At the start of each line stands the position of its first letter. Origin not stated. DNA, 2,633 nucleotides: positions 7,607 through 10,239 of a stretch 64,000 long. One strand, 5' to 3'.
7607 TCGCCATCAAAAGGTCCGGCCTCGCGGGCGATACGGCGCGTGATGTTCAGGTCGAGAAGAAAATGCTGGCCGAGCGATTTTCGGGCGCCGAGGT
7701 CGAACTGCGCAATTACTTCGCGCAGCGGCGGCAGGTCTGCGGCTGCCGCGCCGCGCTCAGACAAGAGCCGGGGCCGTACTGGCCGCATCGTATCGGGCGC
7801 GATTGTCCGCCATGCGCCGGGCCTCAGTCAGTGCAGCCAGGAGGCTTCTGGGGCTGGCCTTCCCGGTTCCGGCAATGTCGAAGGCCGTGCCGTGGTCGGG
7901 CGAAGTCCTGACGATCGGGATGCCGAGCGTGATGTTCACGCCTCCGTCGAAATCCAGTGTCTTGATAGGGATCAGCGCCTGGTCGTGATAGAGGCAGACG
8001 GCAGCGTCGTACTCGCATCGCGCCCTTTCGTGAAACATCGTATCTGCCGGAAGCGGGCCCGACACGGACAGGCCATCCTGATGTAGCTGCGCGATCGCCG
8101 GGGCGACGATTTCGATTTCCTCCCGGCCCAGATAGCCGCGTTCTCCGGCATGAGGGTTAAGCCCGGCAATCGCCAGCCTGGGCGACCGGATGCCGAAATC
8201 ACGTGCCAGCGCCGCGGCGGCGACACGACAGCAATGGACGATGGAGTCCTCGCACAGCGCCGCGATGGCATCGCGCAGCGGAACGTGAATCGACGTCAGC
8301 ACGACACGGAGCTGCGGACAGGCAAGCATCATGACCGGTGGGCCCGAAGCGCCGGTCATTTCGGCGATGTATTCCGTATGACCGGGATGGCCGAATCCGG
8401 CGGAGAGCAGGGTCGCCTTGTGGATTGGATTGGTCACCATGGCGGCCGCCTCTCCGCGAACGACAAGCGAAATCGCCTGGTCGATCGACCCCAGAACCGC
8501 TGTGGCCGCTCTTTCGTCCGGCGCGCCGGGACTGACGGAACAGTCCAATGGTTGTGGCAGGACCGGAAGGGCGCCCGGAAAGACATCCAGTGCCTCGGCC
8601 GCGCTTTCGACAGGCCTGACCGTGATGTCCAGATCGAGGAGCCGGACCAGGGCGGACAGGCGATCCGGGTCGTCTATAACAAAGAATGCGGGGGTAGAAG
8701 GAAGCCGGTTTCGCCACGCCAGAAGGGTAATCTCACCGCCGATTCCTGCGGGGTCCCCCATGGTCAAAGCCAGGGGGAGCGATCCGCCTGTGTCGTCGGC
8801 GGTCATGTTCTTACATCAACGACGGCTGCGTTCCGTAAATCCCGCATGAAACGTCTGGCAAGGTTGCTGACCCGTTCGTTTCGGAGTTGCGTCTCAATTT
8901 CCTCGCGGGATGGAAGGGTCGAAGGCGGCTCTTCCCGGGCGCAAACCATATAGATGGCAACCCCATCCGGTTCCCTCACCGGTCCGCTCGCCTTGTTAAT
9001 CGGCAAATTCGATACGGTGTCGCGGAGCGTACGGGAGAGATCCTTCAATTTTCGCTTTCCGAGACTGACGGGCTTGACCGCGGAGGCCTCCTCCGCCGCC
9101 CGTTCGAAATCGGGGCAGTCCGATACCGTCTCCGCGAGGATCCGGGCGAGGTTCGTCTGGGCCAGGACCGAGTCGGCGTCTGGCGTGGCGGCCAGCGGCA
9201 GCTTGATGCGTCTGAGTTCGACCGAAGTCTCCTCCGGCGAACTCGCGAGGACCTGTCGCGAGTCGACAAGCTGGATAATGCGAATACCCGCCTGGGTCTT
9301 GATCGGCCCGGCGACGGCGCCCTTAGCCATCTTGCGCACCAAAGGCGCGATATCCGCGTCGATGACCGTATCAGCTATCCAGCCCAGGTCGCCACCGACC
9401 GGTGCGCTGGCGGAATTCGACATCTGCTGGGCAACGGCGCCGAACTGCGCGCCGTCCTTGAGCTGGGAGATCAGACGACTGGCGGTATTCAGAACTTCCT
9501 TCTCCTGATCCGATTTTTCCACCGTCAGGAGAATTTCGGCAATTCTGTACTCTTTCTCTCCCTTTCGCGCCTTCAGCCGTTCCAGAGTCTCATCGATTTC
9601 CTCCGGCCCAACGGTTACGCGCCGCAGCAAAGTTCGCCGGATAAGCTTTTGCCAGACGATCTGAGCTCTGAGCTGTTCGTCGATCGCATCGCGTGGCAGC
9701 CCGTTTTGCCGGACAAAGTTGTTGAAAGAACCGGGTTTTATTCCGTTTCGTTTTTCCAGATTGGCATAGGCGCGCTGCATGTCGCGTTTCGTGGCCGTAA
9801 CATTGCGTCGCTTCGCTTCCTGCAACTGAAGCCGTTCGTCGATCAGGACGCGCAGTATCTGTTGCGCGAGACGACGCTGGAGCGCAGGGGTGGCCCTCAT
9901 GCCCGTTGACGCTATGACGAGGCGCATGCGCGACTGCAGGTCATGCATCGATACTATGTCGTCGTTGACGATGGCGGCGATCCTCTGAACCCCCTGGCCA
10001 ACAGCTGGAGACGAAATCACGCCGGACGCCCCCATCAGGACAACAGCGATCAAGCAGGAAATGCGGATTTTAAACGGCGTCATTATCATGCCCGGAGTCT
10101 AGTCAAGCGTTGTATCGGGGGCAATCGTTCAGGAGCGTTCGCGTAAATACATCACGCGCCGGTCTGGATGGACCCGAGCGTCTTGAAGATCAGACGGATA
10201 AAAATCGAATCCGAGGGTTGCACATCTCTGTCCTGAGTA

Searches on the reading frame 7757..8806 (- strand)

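Call 37: search_protein_families(library=ncbifam, proteins=[window:7757-8806:-], max_evalue=1e-10)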
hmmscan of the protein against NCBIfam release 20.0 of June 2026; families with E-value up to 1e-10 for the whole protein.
window:7757-8806:- (349 aa): 7 families
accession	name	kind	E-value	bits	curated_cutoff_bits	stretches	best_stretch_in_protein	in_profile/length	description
NF003699.0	PRK05312.1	equivalog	6.2e-142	472.9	378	1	10-338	5-338/340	4-hydroxythreonine-4-phosphate dehydrogenase PdxA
TIGR00557.1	pdxA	equivalog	1.2e-118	396.2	290.35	1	11-333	1-320/320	4-hydroxythreonine-4-phosphate dehydrogenase PdxA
NF002520.0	PRK01909.1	equivalog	2.9e-84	283.2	476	1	9-337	5-327/329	4-hydroxythreonine-4-phosphate dehydrogenase PdxA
NF002992.0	PRK03743.1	equivalog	1.6e-75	254.5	470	1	12-334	7-329/333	4-hydroxythreonine-4-phosphate dehydrogenase PdxA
NF002744.0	PRK02746.1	equivalog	7.2e-73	245.7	425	1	11-337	11-344/346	4-hydroxythreonine-4-phosphate dehydrogenase PdxA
NF002891.0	PRK03371.1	equivalog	1.1e-69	235.1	583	1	12-329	5-322/326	D-threonate 4-phosphate dehydrogenase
NF003040.0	PRK03946.1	equivalog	2.3e-51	175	376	1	12-332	4-303/307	4-hydroxythreonine-4-phosphate dehydrogenase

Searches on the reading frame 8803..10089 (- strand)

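Call 37: search_protein_families(library=ncbifam, proteins=[window:8803-10089:-], max_evalue=1e-10)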
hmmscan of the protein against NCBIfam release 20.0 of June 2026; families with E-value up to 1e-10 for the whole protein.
window:8803-10089:- (428 aa): 3 families
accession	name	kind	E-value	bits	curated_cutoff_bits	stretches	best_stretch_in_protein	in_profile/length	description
NF008038.0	PRK10770.1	equivalog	8.6e-35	120.3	394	1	25-426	16-425/431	peptidylprolyl isomerase SurA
NF000809.0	PRK00059.1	equivalog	2.6e-20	73.1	303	1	74-279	85-289/336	peptidylprolyl isomerase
NF002846.0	PRK03095.1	equivalog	2.7e-11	43.5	361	0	75-281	49-225/287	peptidylprolyl isomerase PrsA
